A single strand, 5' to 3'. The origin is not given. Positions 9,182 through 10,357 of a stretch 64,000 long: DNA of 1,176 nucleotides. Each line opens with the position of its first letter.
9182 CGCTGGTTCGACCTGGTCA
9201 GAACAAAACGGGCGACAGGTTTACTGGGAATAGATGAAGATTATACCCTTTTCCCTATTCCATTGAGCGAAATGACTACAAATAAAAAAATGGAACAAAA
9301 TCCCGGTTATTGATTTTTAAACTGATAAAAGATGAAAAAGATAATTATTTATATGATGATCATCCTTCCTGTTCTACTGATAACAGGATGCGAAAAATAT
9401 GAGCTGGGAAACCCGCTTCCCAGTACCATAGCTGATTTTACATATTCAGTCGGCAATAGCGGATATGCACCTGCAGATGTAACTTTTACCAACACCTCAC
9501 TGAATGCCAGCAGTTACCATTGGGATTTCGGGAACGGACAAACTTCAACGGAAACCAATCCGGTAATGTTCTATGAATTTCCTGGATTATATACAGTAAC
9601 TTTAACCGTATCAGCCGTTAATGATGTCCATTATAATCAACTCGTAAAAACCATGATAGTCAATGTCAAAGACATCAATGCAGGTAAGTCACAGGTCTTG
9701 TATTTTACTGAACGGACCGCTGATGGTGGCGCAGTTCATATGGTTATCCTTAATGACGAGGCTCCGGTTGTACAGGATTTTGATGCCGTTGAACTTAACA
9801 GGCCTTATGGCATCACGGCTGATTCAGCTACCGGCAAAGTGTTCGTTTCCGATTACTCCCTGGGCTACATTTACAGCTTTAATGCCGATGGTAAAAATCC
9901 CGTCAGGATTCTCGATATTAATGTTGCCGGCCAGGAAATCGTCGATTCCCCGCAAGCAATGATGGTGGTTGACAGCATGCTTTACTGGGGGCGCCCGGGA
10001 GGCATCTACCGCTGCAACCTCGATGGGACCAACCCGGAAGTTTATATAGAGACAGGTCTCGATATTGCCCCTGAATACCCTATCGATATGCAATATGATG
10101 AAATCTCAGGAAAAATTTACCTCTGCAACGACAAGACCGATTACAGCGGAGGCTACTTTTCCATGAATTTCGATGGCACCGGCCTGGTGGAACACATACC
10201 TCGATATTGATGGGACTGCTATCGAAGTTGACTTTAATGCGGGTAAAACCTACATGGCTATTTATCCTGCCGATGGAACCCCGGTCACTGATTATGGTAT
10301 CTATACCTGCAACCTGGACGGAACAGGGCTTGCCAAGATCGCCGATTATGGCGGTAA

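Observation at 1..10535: SusC/SusD locus wired to cyanophycinase-type S51 peptidases and isoaspartyl dipeptidase: candidate cyanophycin / beta-aspartyl-peptide utilisation locus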

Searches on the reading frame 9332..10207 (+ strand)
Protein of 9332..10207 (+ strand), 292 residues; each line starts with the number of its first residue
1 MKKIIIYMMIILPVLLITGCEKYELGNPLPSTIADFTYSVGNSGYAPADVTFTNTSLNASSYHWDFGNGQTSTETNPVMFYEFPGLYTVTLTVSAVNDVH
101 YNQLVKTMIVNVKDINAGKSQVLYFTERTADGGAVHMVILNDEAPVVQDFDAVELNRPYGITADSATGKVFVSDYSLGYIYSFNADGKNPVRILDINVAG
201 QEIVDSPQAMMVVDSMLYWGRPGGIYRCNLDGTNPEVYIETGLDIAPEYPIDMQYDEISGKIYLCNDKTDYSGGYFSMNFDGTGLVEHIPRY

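Call 5: search_protein_families(library=pfam, proteins=[window:9332-10207:+], max_evalue=0.01)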
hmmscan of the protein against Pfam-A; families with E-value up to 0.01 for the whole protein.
window:9332-10207:+ (292 aa): 2 families
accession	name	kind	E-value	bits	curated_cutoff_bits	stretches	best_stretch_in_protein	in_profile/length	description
PF18911.6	PKD_4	-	5.6e-11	42.8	27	1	46-101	20-76/85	PKD domain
PF00801.26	PKD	-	4.7e-08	33.4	23.5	1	37-94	3-66/80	PKD domain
